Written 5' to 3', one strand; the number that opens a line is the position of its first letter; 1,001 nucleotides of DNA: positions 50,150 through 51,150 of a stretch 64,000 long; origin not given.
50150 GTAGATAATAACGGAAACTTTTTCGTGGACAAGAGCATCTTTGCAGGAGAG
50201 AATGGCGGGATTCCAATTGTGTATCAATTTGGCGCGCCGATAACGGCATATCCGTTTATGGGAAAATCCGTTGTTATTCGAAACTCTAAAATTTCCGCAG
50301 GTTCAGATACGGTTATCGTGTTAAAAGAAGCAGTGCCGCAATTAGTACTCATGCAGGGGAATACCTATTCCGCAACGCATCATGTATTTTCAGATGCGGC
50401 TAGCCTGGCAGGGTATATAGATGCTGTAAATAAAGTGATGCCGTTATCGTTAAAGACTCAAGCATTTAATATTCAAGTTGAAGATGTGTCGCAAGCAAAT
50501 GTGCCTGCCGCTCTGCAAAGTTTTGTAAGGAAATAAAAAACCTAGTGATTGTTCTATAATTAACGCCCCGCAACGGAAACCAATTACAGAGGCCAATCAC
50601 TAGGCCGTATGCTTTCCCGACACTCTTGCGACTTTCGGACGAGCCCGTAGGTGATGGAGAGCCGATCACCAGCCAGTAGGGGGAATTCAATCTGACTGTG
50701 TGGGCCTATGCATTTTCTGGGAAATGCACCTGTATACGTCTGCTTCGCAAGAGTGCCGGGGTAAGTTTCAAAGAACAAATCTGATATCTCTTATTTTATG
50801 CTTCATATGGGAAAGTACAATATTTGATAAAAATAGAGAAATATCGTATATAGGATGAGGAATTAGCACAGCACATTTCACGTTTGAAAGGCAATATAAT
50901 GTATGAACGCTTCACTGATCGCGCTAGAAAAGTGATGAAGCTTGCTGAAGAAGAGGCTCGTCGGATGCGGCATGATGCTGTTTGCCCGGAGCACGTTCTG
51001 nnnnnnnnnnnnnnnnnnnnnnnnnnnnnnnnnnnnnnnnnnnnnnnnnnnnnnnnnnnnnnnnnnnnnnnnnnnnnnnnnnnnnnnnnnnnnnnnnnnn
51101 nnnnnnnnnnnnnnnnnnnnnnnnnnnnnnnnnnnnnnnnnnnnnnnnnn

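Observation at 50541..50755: ~215-nt highly structured RNA-like element upstream of the second Clp-N gene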

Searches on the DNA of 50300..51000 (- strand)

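Call 5: search_rna_families(source=window, start=50300, end=51000, threshold=evalue, max_evalue=10, show_alignments=5)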
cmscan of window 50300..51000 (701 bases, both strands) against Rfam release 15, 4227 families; matches with E-value up to 10: 2.
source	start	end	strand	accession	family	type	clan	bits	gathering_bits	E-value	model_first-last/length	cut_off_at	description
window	50421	50539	-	RF02185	ST7-OT3_3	Gene; lncRNA;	-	17.4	50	6.1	1-116/116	no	ST7 overlapping transcript 3 conserved region 3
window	50928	50992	+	RF01133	sR3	Gene; snRNA; snoRNA; CD-box;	-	10.9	41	3.7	1-55/55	no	Small nucleolar RNA sR3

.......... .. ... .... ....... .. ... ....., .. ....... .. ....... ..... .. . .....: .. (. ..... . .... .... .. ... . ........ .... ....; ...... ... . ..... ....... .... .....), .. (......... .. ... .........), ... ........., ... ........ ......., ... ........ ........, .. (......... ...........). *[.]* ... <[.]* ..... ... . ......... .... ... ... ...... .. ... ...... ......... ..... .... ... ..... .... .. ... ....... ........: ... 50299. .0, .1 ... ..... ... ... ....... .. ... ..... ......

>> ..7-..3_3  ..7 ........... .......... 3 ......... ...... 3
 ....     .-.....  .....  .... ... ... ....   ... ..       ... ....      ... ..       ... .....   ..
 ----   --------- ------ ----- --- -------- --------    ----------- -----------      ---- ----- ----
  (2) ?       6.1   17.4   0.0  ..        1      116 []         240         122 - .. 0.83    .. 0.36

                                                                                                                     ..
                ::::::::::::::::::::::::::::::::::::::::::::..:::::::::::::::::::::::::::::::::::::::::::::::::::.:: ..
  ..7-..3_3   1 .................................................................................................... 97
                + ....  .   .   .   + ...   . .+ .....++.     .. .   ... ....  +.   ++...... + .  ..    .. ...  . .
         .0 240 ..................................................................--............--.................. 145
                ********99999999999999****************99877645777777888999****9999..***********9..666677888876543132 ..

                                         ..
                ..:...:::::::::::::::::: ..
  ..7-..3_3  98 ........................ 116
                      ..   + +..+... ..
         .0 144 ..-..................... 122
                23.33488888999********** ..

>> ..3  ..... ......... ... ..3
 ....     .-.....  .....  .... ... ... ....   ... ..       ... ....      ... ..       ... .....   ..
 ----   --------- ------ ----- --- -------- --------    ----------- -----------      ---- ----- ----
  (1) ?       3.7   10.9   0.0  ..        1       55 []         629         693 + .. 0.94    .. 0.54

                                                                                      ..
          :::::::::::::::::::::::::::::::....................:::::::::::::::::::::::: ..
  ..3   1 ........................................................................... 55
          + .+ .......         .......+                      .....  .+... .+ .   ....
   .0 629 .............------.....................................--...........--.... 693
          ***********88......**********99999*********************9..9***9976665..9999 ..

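Call 41: build_rna_model(alignment_id=A3)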
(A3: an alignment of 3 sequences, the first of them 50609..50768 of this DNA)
Model R1 built from alignment A3 (3 sequences, 163 columns); structure: RNAalifold consensus.
model positions 161; base pairs 52; branch points 2; effective number of sequences 0.65; information 0.59 bits per position. Calibrated on 0.2 Mb of random sequence (short: E-values are rough).
structure used (alignment columns):
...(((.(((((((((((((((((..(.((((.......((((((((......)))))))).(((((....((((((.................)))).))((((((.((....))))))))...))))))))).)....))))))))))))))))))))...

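Call 42: search_with_rna_model(model_id=R1, sources=[window, L002, L003, L004, L005, L006, L007, L008, L009, L010, L011], max_evalue=10, filters=default)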
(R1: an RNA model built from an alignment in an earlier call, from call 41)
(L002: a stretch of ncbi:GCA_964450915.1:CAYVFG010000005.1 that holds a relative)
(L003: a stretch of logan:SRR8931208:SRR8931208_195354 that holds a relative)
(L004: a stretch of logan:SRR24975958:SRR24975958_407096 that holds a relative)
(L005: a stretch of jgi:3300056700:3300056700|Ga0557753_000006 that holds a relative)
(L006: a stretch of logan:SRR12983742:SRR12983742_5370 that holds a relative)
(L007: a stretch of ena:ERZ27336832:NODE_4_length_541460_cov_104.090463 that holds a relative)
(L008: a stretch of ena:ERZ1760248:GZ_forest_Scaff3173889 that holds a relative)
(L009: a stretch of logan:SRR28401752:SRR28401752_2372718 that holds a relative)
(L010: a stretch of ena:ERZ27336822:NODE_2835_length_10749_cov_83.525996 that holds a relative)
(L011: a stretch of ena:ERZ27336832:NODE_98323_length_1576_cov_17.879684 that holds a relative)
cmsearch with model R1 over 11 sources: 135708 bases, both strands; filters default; matches with E-value up to 10: 4.
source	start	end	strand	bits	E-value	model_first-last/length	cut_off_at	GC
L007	3705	3867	-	192.1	4.1e-54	1-161/161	no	0.52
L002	3226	3385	-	191.9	4.6e-54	1-161/161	no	0.55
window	50609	50768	-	191.4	6.1e-54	1-161/161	no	0.53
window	50609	50768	+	17.7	0.0033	1-161/161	no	0.53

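Call 51: search_dna_similar(query=window:50530-50800:-, collection=phages, mode=distant, max_evalue=0.1)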
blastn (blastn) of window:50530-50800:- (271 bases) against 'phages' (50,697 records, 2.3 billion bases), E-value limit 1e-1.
No match.

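Call 52: search_dna_similar(query=window:50530-50800:-, collection=plasmids, mode=distant, max_evalue=0.1)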
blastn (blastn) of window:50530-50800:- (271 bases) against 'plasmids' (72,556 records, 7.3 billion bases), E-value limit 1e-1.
No match.
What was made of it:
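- There is no phage or plasmid match (calls 51, 52).
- Tried and rejected: Nothing (calls 51, 52).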

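Call 58: search_rna_families(source=window, start=50530, end=50795, threshold=evalue, max_evalue=10, show_alignments=4)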
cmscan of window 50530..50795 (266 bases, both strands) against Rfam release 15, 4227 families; matches with E-value up to 10: 1.
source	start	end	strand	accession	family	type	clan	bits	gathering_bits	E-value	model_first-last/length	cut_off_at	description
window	50551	50581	-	RF01379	CRISPR-DR66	Gene; CRISPR;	CL00014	15.2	45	4.9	1-37/37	no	CRISPR RNA direct repeat element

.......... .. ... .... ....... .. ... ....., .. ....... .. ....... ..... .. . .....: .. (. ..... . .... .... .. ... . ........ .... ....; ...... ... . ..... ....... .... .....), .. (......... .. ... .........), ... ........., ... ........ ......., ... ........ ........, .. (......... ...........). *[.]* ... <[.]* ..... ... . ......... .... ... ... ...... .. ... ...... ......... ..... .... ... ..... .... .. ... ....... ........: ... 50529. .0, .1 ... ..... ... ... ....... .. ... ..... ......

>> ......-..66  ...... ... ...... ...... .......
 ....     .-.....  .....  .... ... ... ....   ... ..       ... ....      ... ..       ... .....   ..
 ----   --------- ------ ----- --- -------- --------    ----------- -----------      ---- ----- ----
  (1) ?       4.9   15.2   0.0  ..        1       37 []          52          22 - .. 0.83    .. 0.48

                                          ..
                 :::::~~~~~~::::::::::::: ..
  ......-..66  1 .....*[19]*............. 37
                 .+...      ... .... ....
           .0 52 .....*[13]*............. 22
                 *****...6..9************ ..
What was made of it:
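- On Any Rfam 15 family (riboswitches, ribozymes, 6S, SRP, RNase P, tmRNA, group I/II introns, OLE/ROOL/GOLLD/raiA/HEARO and others): At E<=10 on 701 nt and on 266 nt, only chance-level hits appeared, and the single one inside the element is a CRISPR-DR66 fragment at E=4.9 (calls 5, 58).
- Closest known: RsaE/RoxS and other C-rich-motif sRNAs of Firmicutes. Different: There is no sequence or Rfam match (calls 5, 58).
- Closest known: 6S RNA. Different: No hit to any 6S model at E<=10 (calls 5, 58).
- No riboswitch or leader family matches (calls 5, 58).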

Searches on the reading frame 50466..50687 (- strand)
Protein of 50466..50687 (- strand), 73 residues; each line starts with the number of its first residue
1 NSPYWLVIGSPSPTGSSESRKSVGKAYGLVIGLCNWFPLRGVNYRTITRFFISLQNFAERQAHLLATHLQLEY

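Call 63: search_protein_families(library=pfam, proteins=[window:50466-50687:-], max_evalue=1)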
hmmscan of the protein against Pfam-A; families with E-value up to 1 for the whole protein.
window:50466-50687:- (73 aa): 1 family
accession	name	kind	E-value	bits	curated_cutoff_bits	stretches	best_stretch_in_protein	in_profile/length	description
PF02337.22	Gag_p10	-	0.094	13.1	23.9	1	15-61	17-64/85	Retroviral GAG p10 protein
